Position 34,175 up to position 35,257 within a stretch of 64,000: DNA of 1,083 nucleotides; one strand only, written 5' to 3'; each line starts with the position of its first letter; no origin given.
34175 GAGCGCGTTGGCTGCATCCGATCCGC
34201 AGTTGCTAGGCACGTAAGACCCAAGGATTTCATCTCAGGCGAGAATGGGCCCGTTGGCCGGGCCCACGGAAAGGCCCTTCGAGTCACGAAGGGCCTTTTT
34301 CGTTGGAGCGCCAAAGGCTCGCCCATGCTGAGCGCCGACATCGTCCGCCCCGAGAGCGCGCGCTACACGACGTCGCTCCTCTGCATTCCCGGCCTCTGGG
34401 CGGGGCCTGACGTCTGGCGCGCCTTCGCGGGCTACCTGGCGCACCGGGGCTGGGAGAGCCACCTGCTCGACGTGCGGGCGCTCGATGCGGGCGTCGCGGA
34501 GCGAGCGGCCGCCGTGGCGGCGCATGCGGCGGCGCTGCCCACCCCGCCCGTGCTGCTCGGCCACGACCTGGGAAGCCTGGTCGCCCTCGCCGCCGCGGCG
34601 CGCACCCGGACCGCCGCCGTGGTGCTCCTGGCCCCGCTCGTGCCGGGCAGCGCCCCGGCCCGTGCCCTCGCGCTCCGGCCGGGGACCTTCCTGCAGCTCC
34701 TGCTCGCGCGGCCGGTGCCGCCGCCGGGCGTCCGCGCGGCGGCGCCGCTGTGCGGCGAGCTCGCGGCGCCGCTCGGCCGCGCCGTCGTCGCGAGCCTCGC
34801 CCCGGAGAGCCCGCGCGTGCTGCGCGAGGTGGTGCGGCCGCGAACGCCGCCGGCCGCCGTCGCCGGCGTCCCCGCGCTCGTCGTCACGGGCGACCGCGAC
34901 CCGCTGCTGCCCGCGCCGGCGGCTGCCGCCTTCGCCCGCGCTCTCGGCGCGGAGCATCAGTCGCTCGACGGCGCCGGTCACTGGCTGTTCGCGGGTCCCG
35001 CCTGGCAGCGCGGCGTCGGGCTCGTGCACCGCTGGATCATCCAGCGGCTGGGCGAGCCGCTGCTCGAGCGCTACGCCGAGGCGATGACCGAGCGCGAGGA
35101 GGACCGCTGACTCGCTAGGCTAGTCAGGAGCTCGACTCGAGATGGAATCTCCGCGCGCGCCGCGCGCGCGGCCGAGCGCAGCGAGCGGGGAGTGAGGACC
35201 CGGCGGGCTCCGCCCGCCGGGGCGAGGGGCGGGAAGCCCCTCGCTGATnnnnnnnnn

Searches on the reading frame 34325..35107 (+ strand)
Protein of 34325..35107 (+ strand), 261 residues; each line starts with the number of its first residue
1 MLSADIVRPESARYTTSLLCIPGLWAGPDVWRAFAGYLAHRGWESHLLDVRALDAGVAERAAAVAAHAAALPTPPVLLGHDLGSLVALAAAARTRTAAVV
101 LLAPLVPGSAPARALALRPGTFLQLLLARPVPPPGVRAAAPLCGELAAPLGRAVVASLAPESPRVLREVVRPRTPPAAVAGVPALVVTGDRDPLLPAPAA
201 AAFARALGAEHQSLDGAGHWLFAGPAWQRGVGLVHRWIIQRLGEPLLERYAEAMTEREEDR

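Call 14: find_homologous_proteins(query=window:34325-35107:+, max_evalue=1e-10)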
Query window:34325-35107:+ (261 aa): 124 proteins with E <= 1e-10 among 8000 candidates; the best 120 are listed.
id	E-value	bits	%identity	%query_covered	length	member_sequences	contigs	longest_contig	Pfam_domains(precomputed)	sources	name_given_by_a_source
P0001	3.8e-155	533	98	100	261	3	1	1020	PF12697.14,PF00561.27,PF06821.20,PF12146.16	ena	-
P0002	4.1e-142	491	90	100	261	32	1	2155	PF12697.14,PF00561.27,PF06821.20,PF12146.16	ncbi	-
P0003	3.8e-129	448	84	96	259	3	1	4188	PF12697.14,PF00561.27,PF06821.20,PF12146.16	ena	-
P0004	1.2e-124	433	82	100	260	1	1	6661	PF12697.14,PF00561.27,PF06821.20,PF12146.16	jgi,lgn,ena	-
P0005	3.3e-121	422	80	100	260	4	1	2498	PF12697.14,PF00561.27,PF06821.20,PF12146.16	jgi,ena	-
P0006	4.0e-117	409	78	100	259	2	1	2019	PF12697.14,PF00561.27,PF06821.20,PF12146.16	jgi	-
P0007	9.0e-117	408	76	100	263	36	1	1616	PF12697.14,PF00561.27,PF06821.20,PF12146.16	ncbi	-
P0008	2.9e-108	380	100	47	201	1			PF12697.14,PF00561.27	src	-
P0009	2.1e-101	357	72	100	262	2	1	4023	PF12697.14,PF00561.27,PF12146.16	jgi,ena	-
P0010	1.2e-85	306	59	98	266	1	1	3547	PF12697.14,PF00561.27,PF12146.16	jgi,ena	-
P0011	1.2e-84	302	91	35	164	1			-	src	-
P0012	1.1e-83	299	59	100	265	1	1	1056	PF12697.14,PF00561.27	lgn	-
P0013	2.4e-82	295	99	56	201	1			PF06821.20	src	-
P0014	1.7e-81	292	59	100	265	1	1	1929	PF12697.14,PF00561.27,PF06821.20,PF12146.16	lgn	-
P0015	8.5e-78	280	60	100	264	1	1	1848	PF12697.14,PF00561.27,PF06821.20,PF12146.16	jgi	jgi:pimeloyl-ACP methyl ester carboxylesterase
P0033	1.8e-73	266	56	100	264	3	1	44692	PF12697.14,PF00561.27,PF06821.20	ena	-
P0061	1.3e-67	247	54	100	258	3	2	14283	PF12697.14,PF00561.27,PF12146.16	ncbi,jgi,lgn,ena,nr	ncbi:MAG TPA: alpha/beta fold hydrolase [Candidatus Nitrosopolaris sp.]|nr:alpha/beta fold hydrolase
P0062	1.3e-67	246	51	99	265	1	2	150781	PF12697.14,PF00561.27,PF06821.20,PF12146.16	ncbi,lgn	-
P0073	1.4e-64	237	56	97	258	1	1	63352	PF12697.14,PF00561.27,PF06821.20,PF12146.16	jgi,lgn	jgi:pimeloyl-ACP methyl ester carboxylesterase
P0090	6.0e-57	212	50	100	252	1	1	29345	PF12697.14,PF06821.20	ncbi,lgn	-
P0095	1.1e-53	201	48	99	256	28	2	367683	PF12697.14,PF06821.20,PF12146.16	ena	-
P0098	9.5e-53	198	48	99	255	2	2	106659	PF12697.14,PF06821.20,PF12146.16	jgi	jgi:pimeloyl-ACP methyl ester carboxylesterase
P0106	1.1e-49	188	43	100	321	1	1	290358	PF12697.14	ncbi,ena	-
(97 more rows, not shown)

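Call 15: find_encoding_contigs(protein=P0106, flank=4000, max_places=2)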
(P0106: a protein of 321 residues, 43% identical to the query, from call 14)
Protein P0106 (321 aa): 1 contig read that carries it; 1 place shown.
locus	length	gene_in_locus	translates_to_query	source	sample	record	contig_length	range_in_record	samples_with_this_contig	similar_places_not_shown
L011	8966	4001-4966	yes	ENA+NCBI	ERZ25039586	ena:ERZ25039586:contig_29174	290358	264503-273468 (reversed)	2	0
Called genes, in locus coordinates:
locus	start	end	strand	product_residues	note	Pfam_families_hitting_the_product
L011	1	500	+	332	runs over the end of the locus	PF01401:Peptidase_M2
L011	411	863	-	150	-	-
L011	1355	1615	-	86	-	PF25183:OMP_b-brl_4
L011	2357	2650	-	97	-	-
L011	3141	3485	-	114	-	PF04977:DivIC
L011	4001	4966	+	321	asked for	PF12697:Abhydrolase_6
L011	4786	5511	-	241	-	PF01507:PAPS_reduct (weak)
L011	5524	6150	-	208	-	-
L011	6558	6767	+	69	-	PF02803:Thiolase_C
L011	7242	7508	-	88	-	-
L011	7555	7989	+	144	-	PF01909:NTP_transf_2 (weak), PF18765:Polbeta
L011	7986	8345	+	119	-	PF01934:HepT-like (weak)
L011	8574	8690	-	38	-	-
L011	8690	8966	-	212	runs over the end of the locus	-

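Call 16: find_encoding_contigs(protein=P0095, flank=4000, max_places=2)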
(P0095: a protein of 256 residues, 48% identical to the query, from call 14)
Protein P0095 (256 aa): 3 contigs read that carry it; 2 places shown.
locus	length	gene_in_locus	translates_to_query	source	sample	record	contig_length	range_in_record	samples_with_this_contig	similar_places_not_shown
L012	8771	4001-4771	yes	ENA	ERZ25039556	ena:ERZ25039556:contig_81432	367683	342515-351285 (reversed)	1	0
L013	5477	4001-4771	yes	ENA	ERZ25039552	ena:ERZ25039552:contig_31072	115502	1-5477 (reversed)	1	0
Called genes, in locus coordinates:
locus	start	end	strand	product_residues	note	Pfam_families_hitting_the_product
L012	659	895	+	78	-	PF02867:Ribonuc_red_lgC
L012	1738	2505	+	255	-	PF12637:TSCPD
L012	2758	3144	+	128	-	PF01597:GCV_H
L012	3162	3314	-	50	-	PF04977:DivIC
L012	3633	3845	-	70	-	-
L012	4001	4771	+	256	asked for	PF12697:Abhydrolase_6, PF12146:Hydrolase_4 (faint), PF06821:Ser_hydrolase (faint)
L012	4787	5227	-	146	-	-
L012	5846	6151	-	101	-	PF01734:Patatin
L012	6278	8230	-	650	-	-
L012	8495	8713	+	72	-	PF00507:Oxidored_q4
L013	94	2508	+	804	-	PF02867:Ribonuc_red_lgC, PF12637:TSCPD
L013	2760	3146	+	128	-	PF01597:GCV_H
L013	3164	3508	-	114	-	PF04977:DivIC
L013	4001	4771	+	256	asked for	PF12697:Abhydrolase_6, PF12146:Hydrolase_4 (faint), PF06821:Ser_hydrolase (faint)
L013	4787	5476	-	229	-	?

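Call 17: find_encoding_contigs(protein=P0062, flank=4000, max_places=2)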
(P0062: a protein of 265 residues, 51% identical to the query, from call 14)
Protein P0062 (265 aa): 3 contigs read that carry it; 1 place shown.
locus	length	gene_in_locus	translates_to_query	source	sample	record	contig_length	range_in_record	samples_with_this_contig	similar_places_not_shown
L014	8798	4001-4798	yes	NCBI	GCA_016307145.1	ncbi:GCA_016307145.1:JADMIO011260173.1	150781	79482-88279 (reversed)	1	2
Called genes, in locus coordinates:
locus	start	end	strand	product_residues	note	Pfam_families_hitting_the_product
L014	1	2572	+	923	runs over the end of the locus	PF08471:Ribonuc_red_2_N, PF02867:Ribonuc_red_lgC, PF12637:TSCPD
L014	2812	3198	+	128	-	PF01597:GCV_H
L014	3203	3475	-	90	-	PF04977:DivIC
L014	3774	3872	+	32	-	-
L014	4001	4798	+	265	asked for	PF00561:Abhydrolase_1 (weak), PF12697:Abhydrolase_6, PF12146:Hydrolase_4, PF06821:Ser_hydrolase (faint)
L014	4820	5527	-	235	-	PF01507:PAPS_reduct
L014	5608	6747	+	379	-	PF00108:Thiolase_N, PF02803:Thiolase_C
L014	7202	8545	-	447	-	PF01734:Patatin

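Call 40: find_encoding_contigs(protein=P0098, flank=2500, max_places=1)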
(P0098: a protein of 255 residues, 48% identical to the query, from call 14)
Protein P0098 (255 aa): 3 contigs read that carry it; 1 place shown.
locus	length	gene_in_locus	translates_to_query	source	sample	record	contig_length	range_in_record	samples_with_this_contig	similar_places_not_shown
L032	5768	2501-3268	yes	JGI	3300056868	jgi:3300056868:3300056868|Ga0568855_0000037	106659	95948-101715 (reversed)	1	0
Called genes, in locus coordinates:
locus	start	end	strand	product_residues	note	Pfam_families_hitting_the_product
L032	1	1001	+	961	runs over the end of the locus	PF08471:Ribonuc_red_2_N, PF02867:Ribonuc_red_lgC, PF12637:TSCPD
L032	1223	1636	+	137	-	PF01597:GCV_H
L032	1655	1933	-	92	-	PF04977:DivIC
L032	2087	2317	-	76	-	-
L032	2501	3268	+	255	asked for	PF12697:Abhydrolase_6, PF12146:Hydrolase_4 (faint), PF06821:Ser_hydrolase (weak)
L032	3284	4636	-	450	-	PF01734:Patatin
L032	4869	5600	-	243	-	PF00483:NTP_transferase, PF12804:NTP_transf_3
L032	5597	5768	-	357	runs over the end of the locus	PF01636:APH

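Call 41: find_encoding_contigs(protein=P0073, flank=2500, max_places=1)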
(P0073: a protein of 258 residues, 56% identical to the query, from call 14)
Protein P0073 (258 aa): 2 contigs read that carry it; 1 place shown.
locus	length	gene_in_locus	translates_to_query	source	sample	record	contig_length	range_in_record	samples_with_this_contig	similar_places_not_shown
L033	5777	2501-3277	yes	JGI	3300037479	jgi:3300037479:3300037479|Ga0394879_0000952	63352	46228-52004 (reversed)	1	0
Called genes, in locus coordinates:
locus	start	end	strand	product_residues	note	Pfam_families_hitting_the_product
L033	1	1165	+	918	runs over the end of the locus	PF08471:Ribonuc_red_2_N, PF02867:Ribonuc_red_lgC, PF12637:TSCPD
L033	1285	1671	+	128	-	PF01597:GCV_H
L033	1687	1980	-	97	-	PF04977:DivIC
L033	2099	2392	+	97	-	-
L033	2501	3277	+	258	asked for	PF00561:Abhydrolase_1 (faint), PF12146:Hydrolase_4 (faint), PF06821:Ser_hydrolase (faint), PF12697:Abhydrolase_6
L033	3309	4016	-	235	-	PF01507:PAPS_reduct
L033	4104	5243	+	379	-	PF00108:Thiolase_N, PF02803:Thiolase_C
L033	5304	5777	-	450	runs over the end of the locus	PF01734:Patatin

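Call 42: find_encoding_contigs(protein=P0033, flank=2500, max_places=1)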
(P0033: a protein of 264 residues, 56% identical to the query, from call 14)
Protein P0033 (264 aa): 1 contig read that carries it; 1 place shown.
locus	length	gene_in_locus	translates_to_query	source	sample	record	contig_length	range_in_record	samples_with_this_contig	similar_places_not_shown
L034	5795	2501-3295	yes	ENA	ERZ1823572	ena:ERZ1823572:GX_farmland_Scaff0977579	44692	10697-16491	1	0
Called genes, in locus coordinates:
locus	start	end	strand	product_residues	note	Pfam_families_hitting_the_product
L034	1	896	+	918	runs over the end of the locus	PF08471:Ribonuc_red_2_N, PF02867:Ribonuc_red_lgC, PF12637:TSCPD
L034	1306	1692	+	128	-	PF01597:GCV_H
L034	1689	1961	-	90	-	PF04977:DivIC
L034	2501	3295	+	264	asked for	PF00561:Abhydrolase_1 (faint), PF06821:Ser_hydrolase (faint), PF12697:Abhydrolase_6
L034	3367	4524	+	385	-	PF03702:AnmK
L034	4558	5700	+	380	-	PF00108:Thiolase_N, PF02803:Thiolase_C, PF22691:Thiolase_C_1 (faint)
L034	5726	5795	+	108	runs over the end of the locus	-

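Call 43: find_encoding_contigs(protein=P0090, flank=2500, max_places=1)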
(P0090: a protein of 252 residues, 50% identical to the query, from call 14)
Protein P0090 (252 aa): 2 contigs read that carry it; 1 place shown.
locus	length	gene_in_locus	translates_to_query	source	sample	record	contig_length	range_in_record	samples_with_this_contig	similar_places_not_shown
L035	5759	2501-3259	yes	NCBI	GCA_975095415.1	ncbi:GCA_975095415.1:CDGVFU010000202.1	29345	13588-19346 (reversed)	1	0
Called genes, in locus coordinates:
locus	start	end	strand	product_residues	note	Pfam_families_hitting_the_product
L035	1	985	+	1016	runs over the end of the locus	PF08471:Ribonuc_red_2_N, PF02867:Ribonuc_red_lgC, PF12637:TSCPD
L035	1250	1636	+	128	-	PF01597:GCV_H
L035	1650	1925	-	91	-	PF04977:DivIC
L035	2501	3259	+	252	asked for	PF12697:Abhydrolase_6, PF06821:Ser_hydrolase (faint)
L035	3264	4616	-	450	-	PF01734:Patatin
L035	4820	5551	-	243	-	PF00483:NTP_transferase, PF12804:NTP_transf_3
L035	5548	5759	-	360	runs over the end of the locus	PF01636:APH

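Call 61: search_protein_families(library=pfam, proteins=[window:34325-35107:+], max_evalue=0.001)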
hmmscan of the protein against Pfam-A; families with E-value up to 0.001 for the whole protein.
window:34325-35107:+ (261 aa): 4 families
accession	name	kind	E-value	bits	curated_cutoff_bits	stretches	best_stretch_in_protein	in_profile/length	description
PF12697.13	Abhydrolase_6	-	5.1e-14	53.9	26.3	1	18-223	1-208/217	Alpha/beta hydrolase family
PF00561.26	Abhydrolase_1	-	3.8e-12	46.8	25.8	1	18-118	3-120/245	alpha/beta hydrolase fold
PF06821.19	Ser_hydrolase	-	1.5e-09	38.4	22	1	154-220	87-154/172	Serine hydrolase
PF12146.15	Hydrolase_4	-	5.5e-07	29.6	27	0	50-112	52-117/239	Serine aminopeptidase, S33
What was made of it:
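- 34325..35110 (+): Linked neighbour: alpha/beta-hydrolase-fold gene starting 24 nt after the terminator. Pfam Abhydrolase_6 (call 61).
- On Leader-peptide transcription attenuator: The downstream gene matches only generic Abhydrolase families (call 61).
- The downstream gene is a generic alpha/beta hydrolase, not a lysine-pathway gene (call 61).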

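Call 71: find_encoding_contigs(protein=P0061, flank=2500, max_places=1)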
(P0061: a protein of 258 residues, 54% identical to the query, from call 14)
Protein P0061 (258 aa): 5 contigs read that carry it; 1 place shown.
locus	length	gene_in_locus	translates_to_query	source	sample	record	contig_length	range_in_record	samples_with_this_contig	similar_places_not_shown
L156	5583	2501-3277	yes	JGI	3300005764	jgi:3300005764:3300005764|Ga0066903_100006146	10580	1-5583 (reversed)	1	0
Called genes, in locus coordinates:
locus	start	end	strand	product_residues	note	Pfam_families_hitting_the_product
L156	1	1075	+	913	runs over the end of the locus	PF08471:Ribonuc_red_2_N, PF02867:Ribonuc_red_lgC, PF12637:TSCPD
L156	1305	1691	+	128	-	PF01597:GCV_H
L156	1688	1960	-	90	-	PF04977:DivIC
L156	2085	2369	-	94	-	-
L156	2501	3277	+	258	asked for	PF00561:Abhydrolase_1 (weak), PF12697:Abhydrolase_6, PF12146:Hydrolase_4 (faint)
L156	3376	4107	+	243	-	PF01507:PAPS_reduct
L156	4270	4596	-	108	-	-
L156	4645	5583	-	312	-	?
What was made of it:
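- Checked: It was replaced by a spurious minus-strand or other-frame ORF four times (L012, L032, L033, L156) and not called four times (L011, L013, L034, L035) (calls 15-17, 40-43, 71).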
